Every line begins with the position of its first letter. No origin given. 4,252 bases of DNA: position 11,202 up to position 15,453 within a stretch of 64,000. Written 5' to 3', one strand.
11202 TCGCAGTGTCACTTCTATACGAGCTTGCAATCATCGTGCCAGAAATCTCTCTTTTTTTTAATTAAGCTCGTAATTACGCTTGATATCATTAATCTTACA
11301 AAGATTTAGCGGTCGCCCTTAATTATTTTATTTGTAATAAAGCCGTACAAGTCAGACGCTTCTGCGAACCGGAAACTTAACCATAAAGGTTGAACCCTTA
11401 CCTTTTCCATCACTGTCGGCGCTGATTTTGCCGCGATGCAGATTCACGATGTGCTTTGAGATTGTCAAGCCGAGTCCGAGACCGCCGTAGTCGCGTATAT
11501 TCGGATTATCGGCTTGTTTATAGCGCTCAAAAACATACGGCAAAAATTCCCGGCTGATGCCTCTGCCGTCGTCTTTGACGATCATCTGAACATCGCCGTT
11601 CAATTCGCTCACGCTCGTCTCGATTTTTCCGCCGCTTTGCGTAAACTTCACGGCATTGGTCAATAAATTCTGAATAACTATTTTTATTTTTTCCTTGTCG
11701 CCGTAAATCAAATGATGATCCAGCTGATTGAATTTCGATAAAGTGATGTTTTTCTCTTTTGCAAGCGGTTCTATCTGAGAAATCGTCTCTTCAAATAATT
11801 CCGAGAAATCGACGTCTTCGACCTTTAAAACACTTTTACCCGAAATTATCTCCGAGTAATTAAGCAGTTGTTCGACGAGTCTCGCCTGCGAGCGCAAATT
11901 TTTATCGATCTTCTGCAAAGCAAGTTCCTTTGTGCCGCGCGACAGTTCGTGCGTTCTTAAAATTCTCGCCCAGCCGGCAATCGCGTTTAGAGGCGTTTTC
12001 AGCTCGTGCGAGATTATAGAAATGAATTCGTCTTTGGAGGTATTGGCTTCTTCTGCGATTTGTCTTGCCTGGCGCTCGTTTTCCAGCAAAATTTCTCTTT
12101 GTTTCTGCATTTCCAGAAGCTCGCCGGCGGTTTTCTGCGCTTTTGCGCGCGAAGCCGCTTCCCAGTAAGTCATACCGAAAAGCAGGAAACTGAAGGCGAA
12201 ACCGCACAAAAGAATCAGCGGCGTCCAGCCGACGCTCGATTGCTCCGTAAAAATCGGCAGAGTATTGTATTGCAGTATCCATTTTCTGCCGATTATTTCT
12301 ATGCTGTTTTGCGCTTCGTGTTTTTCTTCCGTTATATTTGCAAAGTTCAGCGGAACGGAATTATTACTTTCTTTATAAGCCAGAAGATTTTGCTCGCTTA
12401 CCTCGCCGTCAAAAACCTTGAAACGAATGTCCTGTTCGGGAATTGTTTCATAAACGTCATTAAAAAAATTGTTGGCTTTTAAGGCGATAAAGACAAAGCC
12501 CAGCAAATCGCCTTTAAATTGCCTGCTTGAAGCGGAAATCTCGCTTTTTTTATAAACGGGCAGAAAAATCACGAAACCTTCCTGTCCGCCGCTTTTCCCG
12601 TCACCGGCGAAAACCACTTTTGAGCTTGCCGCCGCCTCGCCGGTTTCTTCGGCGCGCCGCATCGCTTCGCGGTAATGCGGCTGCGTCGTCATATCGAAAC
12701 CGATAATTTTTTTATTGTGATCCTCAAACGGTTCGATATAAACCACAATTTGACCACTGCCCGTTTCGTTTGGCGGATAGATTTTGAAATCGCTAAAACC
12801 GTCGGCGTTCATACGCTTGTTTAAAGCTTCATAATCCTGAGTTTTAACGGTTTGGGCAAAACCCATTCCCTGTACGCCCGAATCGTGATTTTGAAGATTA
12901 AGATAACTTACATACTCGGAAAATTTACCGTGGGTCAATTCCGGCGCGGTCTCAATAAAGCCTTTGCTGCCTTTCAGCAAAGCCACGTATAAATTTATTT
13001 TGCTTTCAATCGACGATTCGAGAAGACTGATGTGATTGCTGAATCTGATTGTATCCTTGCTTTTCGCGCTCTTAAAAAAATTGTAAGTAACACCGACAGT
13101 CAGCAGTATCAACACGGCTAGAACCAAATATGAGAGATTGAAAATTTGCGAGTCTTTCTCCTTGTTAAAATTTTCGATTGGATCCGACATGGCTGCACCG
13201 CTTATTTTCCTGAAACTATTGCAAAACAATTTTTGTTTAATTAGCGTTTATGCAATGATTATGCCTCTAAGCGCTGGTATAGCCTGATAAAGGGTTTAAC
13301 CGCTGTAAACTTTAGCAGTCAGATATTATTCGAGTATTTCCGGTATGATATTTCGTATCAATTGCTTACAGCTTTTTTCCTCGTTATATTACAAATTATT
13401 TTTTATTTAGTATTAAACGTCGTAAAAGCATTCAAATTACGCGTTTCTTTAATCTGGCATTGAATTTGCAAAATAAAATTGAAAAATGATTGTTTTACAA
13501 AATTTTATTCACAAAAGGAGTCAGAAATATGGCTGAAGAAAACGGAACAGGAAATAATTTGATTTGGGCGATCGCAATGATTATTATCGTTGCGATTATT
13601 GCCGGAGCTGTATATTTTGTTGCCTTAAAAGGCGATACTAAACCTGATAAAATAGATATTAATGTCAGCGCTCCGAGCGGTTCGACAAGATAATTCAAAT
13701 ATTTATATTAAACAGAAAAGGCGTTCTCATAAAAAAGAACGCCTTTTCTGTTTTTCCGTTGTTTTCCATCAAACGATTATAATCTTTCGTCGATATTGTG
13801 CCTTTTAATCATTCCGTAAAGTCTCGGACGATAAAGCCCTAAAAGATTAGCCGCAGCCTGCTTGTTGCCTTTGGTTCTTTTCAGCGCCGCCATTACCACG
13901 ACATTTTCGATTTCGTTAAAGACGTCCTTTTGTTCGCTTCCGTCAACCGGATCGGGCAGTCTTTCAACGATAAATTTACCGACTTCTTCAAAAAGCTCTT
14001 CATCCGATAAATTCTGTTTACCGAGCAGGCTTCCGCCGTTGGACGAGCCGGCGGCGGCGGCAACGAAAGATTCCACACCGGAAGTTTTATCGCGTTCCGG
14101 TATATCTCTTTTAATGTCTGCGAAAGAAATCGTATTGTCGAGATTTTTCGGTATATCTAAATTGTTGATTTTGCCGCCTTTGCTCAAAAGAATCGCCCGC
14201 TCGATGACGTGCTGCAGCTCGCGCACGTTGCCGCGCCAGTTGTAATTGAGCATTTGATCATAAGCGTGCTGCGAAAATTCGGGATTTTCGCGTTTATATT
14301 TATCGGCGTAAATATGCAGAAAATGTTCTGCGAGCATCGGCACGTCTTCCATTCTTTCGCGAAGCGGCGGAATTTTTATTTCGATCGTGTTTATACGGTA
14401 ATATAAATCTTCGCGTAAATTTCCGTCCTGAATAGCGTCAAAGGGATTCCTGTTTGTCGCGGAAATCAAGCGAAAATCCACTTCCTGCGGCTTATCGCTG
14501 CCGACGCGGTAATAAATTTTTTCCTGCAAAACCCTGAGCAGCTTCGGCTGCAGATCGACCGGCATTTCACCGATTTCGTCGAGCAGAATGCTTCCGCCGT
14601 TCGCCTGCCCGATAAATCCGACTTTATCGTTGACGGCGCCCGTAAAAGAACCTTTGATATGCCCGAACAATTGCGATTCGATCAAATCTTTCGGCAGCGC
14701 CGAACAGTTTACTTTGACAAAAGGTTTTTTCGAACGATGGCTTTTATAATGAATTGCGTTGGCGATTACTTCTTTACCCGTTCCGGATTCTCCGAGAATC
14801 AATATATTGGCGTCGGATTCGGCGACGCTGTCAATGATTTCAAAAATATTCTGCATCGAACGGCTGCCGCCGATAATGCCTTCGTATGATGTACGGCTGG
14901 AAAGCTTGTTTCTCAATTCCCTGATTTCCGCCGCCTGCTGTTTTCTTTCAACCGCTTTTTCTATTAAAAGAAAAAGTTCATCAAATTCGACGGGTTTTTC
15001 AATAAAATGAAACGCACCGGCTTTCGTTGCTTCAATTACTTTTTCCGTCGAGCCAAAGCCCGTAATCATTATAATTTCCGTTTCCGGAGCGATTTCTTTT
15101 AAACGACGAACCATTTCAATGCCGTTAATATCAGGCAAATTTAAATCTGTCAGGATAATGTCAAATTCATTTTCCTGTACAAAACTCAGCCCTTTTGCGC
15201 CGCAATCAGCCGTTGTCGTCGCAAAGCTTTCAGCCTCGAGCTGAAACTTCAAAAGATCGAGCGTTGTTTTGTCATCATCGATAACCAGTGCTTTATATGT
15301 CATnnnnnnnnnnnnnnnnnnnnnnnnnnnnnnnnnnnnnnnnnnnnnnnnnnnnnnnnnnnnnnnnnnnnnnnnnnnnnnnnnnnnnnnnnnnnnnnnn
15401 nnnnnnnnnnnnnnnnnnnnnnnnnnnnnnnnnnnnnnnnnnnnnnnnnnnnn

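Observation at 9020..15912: Five sigma-54-type promoters clustered around an NtrC-family activator, defining a local regulon of small or unknown envelope proteins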

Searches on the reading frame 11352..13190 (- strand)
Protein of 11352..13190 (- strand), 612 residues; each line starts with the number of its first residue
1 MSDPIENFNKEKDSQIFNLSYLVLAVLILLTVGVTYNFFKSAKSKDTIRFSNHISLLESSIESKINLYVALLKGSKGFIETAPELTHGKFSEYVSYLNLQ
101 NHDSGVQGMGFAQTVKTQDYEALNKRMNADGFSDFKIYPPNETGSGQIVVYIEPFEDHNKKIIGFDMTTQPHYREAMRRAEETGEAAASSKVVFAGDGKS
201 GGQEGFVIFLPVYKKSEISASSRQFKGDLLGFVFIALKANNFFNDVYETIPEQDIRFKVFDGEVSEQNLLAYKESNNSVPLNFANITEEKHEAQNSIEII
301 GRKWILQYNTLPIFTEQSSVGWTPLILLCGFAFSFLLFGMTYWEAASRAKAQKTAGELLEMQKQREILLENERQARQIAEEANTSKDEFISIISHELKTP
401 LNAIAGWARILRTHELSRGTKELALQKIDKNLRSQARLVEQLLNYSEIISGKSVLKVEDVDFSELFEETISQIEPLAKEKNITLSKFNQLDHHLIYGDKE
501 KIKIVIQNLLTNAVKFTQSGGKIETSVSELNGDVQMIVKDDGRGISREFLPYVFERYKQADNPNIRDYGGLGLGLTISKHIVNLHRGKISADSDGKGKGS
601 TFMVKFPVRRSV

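Call 6: search_protein_families(library=pfam, proteins=[window:11352-13190:-], max_evalue=0.01)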
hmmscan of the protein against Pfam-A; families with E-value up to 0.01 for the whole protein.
window:11352-13190:- (612 aa): 3 families
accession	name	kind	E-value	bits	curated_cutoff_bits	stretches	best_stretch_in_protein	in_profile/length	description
PF03924.19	CHASE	-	1.1e-41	143.2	25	1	86-270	4-187/189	CHASE domain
PF02518.31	HATPase_c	-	1e-24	87.5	26.4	1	497-609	1-110/111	Histidine kinase-, DNA gyrase B-, and HSP90-like ATPase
PF00512.31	HisKA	-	8.8e-13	48.5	26.9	1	386-450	2-65/66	His Kinase A (phospho-acceptor) domain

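Call 39: search_protein_families(library=ncbifam, proteins=[window:11352-13190:-], max_evalue=0.1)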
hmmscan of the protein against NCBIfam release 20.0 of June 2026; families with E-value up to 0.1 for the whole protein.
window:11352-13190:- (612 aa): 82 families (the best 25 are shown)
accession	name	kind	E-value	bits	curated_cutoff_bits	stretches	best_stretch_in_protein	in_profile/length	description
NF046044.1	PnpS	equivalog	1.3e-49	169.3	400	1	383-607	167-390/390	two-component system histidine kinase PnpS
NF047874.1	MASE3_PAS_HK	subfamily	1.1e-48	166.5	560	1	368-609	384-626/655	MASE3 domain-containing sensor histidine kinase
TIGR02966.1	phoR_proteo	equivalog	9.1e-48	163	334.2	1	380-606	108-333/333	phosphate regulon sensor histidine kinase PhoR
TIGR02956.1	TMAO_torS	equivalog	2.3e-46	158.4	676.5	1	351-611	430-685/967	TMAO reductase system sensor histidine kinase/response regulator TorS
NF033092.0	HK_WalK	equivalog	1.2e-44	152.9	725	1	380-607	366-593/594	cell wall metabolism sensor histidine kinase WalK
NF041880.1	EPS_EpsF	equivalog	6e-43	147.1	900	1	370-607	258-492/492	response regulator EpsF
NF041947.1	LuxQ_Vibrio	equivalog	3.5e-41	141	1200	1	369-610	452-698/843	quorum-sensing autoinducer 2 sensor kinase/phosphatase LuxQ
NF047465.1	hybrid_HK_LvrA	exception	2.2e-39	135.2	1200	1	352-609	168-423/819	hybrid histidine kinase/response regulator LvrA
NF008318.0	PRK11107.1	equivalog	1.1e-38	132.9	890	1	361-608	268-518/920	two-component sensor histidine kinase BarA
NF011874.0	PRK15347.1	equivalog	3.4e-37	128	852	1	373-609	385-615/921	two component system sensor kinase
NF008302.0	PRK11091.1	equivalog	1e-34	119.8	838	1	372-608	269-505/779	aerobic respiration two-component sensor histidine kinase ArcB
NF008312.0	PRK11100.1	equivalog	1.3e-34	119.9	356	1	387-594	257-461/477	two-component system sensor histidine kinase CreC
NF033091.0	HK_VanS_ACDEFG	equivalog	1.5e-34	119.4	400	1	353-596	41-284/293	vancomycin resistance histidine kinase VanS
NF006800.0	PRK09303.1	equivalog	3.1e-34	118.6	342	1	355-610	124-379/383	histidine kinase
NF041735.1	hist_kin_RppB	equivalog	3.3e-34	118.4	400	1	387-607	217-438/438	two-component system sensor histidine kinase RppB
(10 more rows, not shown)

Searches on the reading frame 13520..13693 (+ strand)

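Call 6: search_protein_families(library=pfam, proteins=[window:13520-13693:+], max_evalue=0.01)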
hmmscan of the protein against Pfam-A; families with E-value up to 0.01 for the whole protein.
window:13520-13693:+ (57 aa): 1 family
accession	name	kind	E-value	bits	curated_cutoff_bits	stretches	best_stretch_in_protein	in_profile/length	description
PF13273.12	DUF4064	-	0.0039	17.8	32.1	1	5-41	50-86/102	Protein of unknown function (DUF4064)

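Call 39: search_protein_families(library=ncbifam, proteins=[window:13529-13693:+], max_evalue=0.1)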
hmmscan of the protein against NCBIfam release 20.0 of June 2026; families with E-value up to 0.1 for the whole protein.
window:13529-13693:+ (54 aa): 0 families

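Call 45: search_protein_families(library=pfam, proteins=[window:13529-13693:+], max_evalue=5)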
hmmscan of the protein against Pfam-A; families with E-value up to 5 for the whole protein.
window:13529-13693:+ (54 aa): 5 families
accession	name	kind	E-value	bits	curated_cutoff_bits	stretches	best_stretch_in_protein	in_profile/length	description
PF13273.12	DUF4064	-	0.0058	17.3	32.1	1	6-38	54-86/102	Protein of unknown function (DUF4064)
PF03311.19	Cornichon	-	0.091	13.5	29.2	1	11-42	2-33/122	Cornichon protein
PF14155.11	DUF4307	-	0.13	12.6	27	1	11-52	5-46/111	Domain of unknown function (DUF4307)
PF14748.11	P5CR_dimer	-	0.17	12.6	25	1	8-53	31-75/105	Pyrroline-5-carboxylate reductase dimerisation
PF18422.6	TNFR_16_TM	-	0.36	11.5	25.6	1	6-34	1-28/38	Tumor necrosis factor receptor member 16 trans-membrane domain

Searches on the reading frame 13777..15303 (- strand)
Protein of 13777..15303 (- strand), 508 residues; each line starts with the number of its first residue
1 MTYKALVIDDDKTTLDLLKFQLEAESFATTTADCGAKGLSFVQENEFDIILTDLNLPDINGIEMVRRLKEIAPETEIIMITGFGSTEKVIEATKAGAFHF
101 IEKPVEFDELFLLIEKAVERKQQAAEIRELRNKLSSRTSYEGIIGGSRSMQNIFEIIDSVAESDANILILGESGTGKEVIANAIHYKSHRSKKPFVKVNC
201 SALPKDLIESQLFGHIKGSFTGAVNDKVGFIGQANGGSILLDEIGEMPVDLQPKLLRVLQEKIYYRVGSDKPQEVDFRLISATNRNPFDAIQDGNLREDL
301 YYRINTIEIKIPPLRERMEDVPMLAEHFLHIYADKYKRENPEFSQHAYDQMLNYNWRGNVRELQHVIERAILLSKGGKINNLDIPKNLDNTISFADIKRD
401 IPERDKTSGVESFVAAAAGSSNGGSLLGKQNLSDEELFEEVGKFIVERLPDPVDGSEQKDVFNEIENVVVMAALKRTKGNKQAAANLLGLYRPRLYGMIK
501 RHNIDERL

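Call 6: search_protein_families(library=pfam, proteins=[window:13777-15303:-], max_evalue=0.01)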
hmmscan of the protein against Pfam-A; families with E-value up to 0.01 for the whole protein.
window:13777-15303:- (508 aa): 11 families
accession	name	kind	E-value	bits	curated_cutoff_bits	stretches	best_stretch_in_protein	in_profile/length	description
PF00158.32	Sigma54_activat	-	4.3e-68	228.7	20.2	1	143-309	1-167/168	Sigma-54 interaction domain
PF00072.30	Response_reg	-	1.6e-27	96.3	30.2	1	6-113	2-109/111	Response regulator receiver domain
PF25601.1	AAA_lid_14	-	1.5e-22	79.6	27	1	315-391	1-77/87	AAA+ ATPase lid domain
PF14532.12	Sigma54_activ_2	-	2e-19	70.6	25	1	144-314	1-138/138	Sigma-54 interaction domain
PF07728.20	AAA_5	-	9.3e-09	35.8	22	1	166-291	1-126/139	AAA domain (dynein-related subfamily)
PF02954.25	HTH_8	-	1.3e-07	31.7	22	1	464-496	4-36/42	Bacterial regulatory protein, Fis family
PF07724.20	AAA_2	-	0.00052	20.5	27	1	165-261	4-101/166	AAA domain (Cdc48 subfamily)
PF00004.35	AAA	-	0.00062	20.7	21.2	1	167-299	1-121/131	ATPase family associated with various cellular activities (AAA)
PF12775.13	AAA_7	-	0.0011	19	25.8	0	156-203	25-72/181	P-loop containing dynein motor region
PF06068.19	TIP49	-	0.0036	17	23.8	1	131-202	14-87/347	TIP49 P-loop domain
PF01078.27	Mg_chelatase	-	0.0091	15.8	20.3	0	162-185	20-43/207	Magnesium chelatase, subunit ChlI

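Call 8: find_related_loci(query=window:13777-15303:-, collection=genome_contigs, flank=8000)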
Query window:13777-15303:- (508 aa) in genome_contigs; peptide patterns used: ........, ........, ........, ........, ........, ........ (x = any residue, [..] = any of these).
600 stretches matched a pattern (row limit reached: there are more); 575 encode a relative of the query (tblastn E <= 1e-3); the best 80 are kept; 80 distinct loci.
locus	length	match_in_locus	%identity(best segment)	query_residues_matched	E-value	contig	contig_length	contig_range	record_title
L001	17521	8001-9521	90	1-508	0e+0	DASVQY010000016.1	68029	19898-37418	MAG TPA_asm: Pyrinomonadaceae bacterium isolate SMAG_U3220 k141_891176, whole genome shotgun sequence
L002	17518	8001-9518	75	1-508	0e+0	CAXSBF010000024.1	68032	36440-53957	MAG: uncultured Pyrinomonadaceae bacterium isolate private_X16_metawrap_bin.8 genome assembly, contig: private_X16_metaw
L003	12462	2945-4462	75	1-508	0e+0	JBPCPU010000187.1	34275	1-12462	MAG: Pyrinomonadaceae bacterium isolate TH_ant_mag_190 S1Ck127_10061793_flag_0_multi_21.9311_len_34275, whole genome sho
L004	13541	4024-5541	76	1-508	0e+0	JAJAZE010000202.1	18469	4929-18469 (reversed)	MAG: Pyrinomonadaceae bacterium isolate CAN_BIN29 c_000000061737, whole genome shotgun sequence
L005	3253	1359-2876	75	1-508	0e+0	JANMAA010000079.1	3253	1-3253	MAG: Acidobacteriota bacterium isolate OTE_12_metabat_177 OTE_12_k141_2153553, whole genome shotgun sequence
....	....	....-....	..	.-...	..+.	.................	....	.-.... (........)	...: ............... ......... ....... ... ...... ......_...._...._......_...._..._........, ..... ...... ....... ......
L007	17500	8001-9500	74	1-506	0e+0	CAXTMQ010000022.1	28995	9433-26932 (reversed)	MAG TPA_asm: uncultured Pyrinomonadaceae bacterium isolate public_SRR14722145_metawrap_bin.7 genome assembly, contig: pu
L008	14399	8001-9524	74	1-508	0e+0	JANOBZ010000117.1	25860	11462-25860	MAG: Acidobacteriota bacterium isolate VAR_17_metabat_90 VAR_17_k141_2439423, whole genome shotgun sequence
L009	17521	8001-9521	74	1-508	0e+0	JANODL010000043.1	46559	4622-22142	MAG: Acidobacteriota bacterium isolate VAR_17_metabat_128 VAR_17_k141_491900, whole genome shotgun sequence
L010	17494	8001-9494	74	1-505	0e+0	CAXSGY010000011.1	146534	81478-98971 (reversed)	MAG: uncultured Pyrinomonadaceae bacterium isolate private_X4_metawrap_bin.9 genome assembly, contig: private_X4_metawra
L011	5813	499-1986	73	1-507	0e+0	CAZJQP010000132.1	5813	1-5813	MAG TPA_asm: uncultured Blastocatellaceae bacterium isolate SRP189682_co1_493 genome assembly, contig: NODE_38724_length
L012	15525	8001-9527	72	1-508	0e+0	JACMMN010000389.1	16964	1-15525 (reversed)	MAG: Pyrinomonadaceae bacterium isolate ES-bin-94 ES-bin-94-contig-k141_12048126, whole genome shotgun sequence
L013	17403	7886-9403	74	1-508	0e+0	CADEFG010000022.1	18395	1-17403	MAG: uncultured Acidobacteria bacterium isolate Acidobacteria sp. RBC039 genome assembly, contig: MAG039_22, whole genom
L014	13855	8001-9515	70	1-508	0e+0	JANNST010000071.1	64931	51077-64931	MAG: Chloracidobacterium sp. isolate SOY_31_metabat_163 SOY_31_k141_2956905, whole genome shotgun sequence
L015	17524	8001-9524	68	1-508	0e+0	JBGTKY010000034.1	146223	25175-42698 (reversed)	MAG: Pyrinomonadaceae bacterium isolate JTS-RE324 k141_1332112, whole genome shotgun sequence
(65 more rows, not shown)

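Call 29: find_related_loci(query=window:13777-15303:-, collection=metagenome_contigs, flank=7000)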
Query window:13777-15303:- (508 aa) in metagenome_contigs; peptide patterns used: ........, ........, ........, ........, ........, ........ (x = any residue, [..] = any of these).
600 stretches matched a pattern (row limit reached: there are more); 576 encode a relative of the query (tblastn E <= 1e-3); the best 80 are kept; 80 distinct loci.
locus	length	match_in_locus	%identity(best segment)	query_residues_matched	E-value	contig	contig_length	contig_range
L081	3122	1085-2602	89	1-508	0e+0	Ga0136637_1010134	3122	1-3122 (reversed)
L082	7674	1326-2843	78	1-508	0e+0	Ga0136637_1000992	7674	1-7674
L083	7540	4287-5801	77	1-508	0e+0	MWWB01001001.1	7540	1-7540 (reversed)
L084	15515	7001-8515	75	1-508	0e+0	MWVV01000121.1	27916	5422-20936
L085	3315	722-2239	76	1-508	0e+0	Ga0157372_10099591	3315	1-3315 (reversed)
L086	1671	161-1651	73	1-508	0e+0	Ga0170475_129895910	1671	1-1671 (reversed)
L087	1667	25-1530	72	1-508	0e+0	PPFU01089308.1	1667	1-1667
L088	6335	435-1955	74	1-507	0e+0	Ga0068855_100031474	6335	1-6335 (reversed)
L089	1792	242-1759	71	1-508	0e+0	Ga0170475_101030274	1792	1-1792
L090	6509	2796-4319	71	1-508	0e+0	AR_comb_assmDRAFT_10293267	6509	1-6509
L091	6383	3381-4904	71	1-508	0e+0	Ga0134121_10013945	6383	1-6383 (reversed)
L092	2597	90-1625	67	1-508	0e+0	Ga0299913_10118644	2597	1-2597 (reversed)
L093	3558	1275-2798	67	1-508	0e+0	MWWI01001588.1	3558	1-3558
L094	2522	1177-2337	77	1-387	0e+0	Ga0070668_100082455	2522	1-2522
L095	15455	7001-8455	63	18-506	0e+0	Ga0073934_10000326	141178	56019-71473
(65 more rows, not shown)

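Call 39: search_protein_families(library=ncbifam, proteins=[window:13777-15303:-], max_evalue=0.1)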
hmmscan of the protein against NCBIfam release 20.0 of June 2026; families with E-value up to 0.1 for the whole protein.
window:13777-15303:- (508 aa): 129 families (the best 25 are shown)
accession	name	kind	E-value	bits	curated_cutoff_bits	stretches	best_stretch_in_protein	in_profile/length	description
NF008469.0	PRK11361.1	equivalog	5.6e-123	411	714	1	4-403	6-405/461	acetoacetate metabolism transcriptional regulator AtoC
TIGR01818.1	ntrC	equivalog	2.3e-121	405.8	558.6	1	6-496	2-457/463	nitrogen regulation protein NR(I)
TIGR02915.1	PEP_resp_reg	equivalog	5e-118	394.8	502.6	2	6-419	2-419/445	PEP-CTERM-box response regulator transcription factor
NF041946.1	LuxO_transreg_Vib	equivalog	2.4e-114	382.7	800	1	16-397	10-389/463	quorum-sensing sigma-54 dependent transcriptional regulator LuxO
NF011695.0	PRK15115.1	equivalog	2.1e-106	356.4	763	1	4-381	8-375/445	two-component system response regulator GlrR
NF007689.0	PRK10365.1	equivalog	3.2e-103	345.9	760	2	5-397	8-395/441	sigma-54-dependent response regulator transcription factor ZraR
NF008176.1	PRK10923.1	equivalog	1.9e-100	336.7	620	2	6-401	7-398/469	nitrogen regulation protein NR(I)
NF041552.1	TF_PrdR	equivalog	5.9e-100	335.2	795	2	124-398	250-524/577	sigma-54 dependent transcriptional regulator PrdR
TIGR01817.1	nifA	equivalog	4.7e-99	332.6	528.85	1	118-505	174-530/534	nif-specific transcriptional activator NifA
NF038308.1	RNA_repair_RtcR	equivalog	9.5e-98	328.3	650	1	88-494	125-503/530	RNA repair transcriptional activator RtcR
NF049963.1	RespRegFlgRCampy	domain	7.7e-96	321.5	750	1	25-391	24-384/429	fla regulon two-component system response regulator FlgR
NF051870.1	NAssimRespRegNtrX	equivalog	2.3e-94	316.8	600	1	5-385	4-379/452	nitrogen assimilation response regulator NtrX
NF003451.0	PRK05022.1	equivalog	1.5e-92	310.9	476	1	118-504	169-510/512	nitric oxide reductase transcriptional regulator NorR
NF050807.1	TransRegFlbDCaul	equivalog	5.4e-92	309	750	1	65-387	61-364/454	sigma-54-dependent transcriptional regulator FlbD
NF011958.0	PRK15429.1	equivalog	2.4e-82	277.7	830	1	107-388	350-625/692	formate hydrogenlyase transcriptional activator FlhA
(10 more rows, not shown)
